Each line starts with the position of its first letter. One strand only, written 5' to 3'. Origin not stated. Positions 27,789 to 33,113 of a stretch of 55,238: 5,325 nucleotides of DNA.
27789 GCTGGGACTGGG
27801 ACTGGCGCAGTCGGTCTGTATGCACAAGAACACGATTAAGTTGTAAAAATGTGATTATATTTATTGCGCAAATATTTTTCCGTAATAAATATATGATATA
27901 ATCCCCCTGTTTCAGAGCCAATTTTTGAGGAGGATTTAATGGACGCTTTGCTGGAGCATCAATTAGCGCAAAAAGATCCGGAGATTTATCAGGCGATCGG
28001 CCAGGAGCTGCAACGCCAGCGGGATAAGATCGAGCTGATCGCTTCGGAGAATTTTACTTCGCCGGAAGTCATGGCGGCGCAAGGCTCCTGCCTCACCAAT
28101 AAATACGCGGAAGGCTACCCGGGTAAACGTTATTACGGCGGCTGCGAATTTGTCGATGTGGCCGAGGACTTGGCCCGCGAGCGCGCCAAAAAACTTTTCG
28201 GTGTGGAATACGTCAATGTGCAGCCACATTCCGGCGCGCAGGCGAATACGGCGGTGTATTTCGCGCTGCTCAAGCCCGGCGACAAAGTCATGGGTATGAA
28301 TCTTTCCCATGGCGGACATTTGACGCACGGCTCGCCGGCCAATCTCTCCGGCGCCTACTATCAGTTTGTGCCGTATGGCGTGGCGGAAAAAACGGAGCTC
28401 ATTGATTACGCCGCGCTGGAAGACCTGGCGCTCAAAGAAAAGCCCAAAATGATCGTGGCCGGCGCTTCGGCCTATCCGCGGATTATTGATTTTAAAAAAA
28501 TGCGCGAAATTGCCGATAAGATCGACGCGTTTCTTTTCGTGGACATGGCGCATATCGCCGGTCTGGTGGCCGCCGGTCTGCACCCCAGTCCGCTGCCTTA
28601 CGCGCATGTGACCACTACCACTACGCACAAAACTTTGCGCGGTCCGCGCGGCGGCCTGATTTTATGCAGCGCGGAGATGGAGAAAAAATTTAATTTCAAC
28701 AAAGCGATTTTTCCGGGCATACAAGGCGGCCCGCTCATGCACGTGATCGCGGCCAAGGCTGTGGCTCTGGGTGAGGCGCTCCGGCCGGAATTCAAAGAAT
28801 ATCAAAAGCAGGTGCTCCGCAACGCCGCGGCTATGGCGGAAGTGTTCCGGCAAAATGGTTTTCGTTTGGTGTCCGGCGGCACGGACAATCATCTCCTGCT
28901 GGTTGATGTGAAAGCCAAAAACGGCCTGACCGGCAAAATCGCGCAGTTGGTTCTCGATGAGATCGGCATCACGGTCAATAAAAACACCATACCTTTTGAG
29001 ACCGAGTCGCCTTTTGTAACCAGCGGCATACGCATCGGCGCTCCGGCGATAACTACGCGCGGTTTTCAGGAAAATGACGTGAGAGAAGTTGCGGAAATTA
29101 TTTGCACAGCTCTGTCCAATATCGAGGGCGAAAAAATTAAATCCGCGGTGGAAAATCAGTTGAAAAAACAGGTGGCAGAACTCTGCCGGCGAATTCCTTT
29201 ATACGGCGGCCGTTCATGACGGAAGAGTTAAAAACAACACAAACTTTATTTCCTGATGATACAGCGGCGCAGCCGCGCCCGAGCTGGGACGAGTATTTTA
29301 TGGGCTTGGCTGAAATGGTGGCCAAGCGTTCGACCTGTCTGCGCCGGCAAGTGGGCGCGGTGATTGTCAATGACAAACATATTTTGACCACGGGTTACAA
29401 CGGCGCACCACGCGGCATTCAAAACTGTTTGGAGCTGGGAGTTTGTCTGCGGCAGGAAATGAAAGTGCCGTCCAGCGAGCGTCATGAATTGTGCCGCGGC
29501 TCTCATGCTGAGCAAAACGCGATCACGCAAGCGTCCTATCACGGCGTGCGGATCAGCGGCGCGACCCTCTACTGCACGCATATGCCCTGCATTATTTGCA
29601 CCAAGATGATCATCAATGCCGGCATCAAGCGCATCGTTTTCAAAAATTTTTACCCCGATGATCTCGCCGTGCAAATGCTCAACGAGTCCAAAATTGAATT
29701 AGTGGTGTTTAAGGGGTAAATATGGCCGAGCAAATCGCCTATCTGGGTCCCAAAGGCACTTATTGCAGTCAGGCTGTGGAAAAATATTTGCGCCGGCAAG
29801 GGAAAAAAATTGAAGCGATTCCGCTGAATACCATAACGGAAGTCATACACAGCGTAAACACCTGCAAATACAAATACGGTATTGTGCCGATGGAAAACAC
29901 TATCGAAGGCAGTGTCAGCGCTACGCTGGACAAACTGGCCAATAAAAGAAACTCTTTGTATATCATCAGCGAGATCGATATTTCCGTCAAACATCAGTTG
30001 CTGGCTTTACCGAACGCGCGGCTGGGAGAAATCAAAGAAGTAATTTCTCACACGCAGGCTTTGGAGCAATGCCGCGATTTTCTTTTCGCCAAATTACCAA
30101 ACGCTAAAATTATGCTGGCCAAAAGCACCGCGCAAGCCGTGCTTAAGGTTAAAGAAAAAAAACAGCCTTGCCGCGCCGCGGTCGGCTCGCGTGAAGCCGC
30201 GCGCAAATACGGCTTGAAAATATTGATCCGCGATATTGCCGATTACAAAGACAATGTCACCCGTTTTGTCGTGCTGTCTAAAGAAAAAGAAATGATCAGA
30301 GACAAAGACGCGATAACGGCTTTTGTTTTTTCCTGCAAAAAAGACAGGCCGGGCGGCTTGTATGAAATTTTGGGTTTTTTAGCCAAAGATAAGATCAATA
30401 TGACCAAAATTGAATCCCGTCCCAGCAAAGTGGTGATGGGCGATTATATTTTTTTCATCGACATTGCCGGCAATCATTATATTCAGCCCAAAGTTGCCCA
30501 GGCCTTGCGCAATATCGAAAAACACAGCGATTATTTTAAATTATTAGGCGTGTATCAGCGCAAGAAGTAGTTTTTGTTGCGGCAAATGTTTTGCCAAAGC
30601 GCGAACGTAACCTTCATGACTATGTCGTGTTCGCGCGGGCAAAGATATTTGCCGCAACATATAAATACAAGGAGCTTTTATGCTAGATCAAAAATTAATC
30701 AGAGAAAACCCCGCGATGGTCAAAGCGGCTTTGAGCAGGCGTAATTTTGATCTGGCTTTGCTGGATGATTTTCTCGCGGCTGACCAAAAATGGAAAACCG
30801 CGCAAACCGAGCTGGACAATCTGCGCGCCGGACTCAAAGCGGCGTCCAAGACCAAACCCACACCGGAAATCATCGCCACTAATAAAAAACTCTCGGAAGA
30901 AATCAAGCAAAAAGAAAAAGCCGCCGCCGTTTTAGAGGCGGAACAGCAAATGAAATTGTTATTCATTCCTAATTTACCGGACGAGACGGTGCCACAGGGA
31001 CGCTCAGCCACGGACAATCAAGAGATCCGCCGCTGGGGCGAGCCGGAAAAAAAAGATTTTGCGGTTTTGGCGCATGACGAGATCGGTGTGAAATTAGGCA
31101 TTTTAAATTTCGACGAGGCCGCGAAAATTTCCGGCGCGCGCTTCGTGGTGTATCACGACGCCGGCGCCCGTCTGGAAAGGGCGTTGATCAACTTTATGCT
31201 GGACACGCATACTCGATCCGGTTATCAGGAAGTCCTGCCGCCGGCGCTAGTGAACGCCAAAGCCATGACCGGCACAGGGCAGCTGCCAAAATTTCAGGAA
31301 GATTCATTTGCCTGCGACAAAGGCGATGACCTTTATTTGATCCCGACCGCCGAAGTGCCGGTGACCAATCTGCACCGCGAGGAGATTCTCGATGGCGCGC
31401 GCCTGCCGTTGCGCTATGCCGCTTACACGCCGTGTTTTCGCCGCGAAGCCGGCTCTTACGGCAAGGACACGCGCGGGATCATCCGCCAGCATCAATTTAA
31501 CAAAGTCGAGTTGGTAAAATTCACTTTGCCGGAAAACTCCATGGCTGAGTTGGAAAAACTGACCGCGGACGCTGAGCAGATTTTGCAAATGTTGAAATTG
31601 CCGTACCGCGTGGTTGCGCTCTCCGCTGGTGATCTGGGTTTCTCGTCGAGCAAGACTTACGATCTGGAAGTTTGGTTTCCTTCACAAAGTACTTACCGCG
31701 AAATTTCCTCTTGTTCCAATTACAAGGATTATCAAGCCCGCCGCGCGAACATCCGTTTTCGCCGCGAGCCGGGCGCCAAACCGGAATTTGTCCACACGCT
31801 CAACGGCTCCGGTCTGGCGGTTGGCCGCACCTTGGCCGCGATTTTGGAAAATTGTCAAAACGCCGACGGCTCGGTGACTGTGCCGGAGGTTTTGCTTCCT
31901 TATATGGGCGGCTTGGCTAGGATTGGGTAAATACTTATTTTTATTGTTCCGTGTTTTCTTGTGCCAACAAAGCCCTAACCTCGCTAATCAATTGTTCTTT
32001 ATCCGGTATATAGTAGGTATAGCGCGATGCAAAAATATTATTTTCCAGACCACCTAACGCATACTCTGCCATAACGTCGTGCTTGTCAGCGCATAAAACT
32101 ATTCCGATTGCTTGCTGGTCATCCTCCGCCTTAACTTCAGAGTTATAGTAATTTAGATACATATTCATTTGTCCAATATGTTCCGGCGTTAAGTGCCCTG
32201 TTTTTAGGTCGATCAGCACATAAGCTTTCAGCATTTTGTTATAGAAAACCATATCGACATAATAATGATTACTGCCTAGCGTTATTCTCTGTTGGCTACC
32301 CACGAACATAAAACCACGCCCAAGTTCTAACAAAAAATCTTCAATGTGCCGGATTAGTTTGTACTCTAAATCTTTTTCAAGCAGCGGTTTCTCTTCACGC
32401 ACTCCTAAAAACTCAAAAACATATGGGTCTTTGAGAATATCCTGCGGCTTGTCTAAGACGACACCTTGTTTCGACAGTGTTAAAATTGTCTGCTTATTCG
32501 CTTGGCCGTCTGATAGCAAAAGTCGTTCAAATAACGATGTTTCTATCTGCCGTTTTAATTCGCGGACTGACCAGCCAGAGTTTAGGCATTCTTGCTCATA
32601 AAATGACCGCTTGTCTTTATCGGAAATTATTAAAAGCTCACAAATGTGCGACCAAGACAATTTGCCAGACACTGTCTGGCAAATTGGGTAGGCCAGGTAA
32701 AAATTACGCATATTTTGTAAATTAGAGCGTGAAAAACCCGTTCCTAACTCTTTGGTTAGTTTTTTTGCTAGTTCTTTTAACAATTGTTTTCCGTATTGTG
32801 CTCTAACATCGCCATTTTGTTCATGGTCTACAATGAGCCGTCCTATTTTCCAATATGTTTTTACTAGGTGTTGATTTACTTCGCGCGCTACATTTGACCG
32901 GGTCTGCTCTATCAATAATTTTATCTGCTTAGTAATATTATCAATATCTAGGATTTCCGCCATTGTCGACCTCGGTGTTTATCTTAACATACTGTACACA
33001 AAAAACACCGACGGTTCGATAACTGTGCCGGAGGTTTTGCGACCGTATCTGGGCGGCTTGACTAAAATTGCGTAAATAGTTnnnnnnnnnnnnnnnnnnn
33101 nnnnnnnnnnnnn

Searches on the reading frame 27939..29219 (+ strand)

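Call 6: search_protein_families(library=pfam, max_evalue=0.001, proteins=[window:27939-29219:+])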
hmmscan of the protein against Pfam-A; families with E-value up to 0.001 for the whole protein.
window:27939-29219:+ (426 aa): 3 families
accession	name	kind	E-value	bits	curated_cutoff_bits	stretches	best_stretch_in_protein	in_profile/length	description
PF00464.25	SHMT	-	3.3e-177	589.5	27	1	9-388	1-399/399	Serine hydroxymethyltransferase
PF00155.27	Aminotran_1_2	-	1.1e-11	45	19.7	1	79-373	47-351/361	Aminotransferase class I and II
PF01212.27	Beta_elim_lyase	-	3.1e-05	23.9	27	1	80-311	38-238/288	Beta-eliminating lyase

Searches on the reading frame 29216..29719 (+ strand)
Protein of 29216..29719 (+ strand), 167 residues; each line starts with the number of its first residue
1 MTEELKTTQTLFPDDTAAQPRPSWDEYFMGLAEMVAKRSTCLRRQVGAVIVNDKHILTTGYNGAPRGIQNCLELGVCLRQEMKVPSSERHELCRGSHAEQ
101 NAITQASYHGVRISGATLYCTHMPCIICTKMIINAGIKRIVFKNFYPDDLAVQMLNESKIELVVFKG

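Call 6: search_protein_families(library=pfam, max_evalue=0.001, proteins=[window:29216-29719:+])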
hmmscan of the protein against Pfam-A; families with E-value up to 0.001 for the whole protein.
window:29216-29719:+ (167 aa): 2 families
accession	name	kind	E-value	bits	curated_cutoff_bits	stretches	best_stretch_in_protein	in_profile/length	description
PF00383.29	dCMP_cyt_deam_1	-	2.8e-27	95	25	1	23-142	2-100/102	Cytidine and deoxycytidylate deaminase zinc-binding region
PF14437.12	MafB19-deam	-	4.3e-21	75.7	27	1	23-152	2-109/142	MafB19-like deaminase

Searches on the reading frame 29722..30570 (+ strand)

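Call 38: search_protein_families(library=pfam, max_evalue=0.01, proteins=[window:29722-30570:+])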
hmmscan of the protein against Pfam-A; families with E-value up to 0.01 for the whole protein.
window:29722-30570:+ (282 aa): 3 families
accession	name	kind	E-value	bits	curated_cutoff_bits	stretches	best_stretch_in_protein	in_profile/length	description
PF00800.23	PDT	-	4.7e-61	206.2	25.2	1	5-189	1-180/181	Prephenate dehydratase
PF01842.31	ACT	-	2.4e-08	34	27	1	202-265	4-64/66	ACT domain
PF24970.1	ARM_RUK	-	0.0066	16.3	27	1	116-200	59-142/244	RUNKEL ARM-repeat domain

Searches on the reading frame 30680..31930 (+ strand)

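Call 38: search_protein_families(library=pfam, max_evalue=0.01, proteins=[window:30680-31930:+])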
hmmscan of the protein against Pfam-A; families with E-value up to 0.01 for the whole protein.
window:30680-31930:+ (416 aa): 2 families
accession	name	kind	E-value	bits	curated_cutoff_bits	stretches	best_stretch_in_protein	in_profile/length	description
PF00587.30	tRNA-synt_2b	-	1.1e-44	153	29.3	1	213-391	6-178/179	tRNA synthetase class II core domain (G, H, P, S and T)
PF02403.27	Seryl_tRNA_N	-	9.5e-18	64.9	28.2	1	1-100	1-108/108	Seryl-tRNA synthetase N-terminal domain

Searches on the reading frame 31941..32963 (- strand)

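Call 38: search_protein_families(library=pfam, max_evalue=0.01, proteins=[window:31941-32963:-])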
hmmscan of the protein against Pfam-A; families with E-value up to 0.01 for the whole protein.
window:31941-32963:- (340 aa): 3 families
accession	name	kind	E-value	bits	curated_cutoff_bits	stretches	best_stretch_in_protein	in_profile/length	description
PF06250.17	YhcG_C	-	2.7e-57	193.4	32.5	1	174-324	1-151/157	YhcG PDDEXK nuclease domain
PF17761.7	DUF1016_N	-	2e-49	167.7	32.8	1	13-147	1-137/137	DUF1016 N-terminal domain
PF13588.12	HSDR_N_2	-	0.00035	21.1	25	1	225-275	28-80/110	Type I restriction enzyme R protein N terminus (HSDR_N)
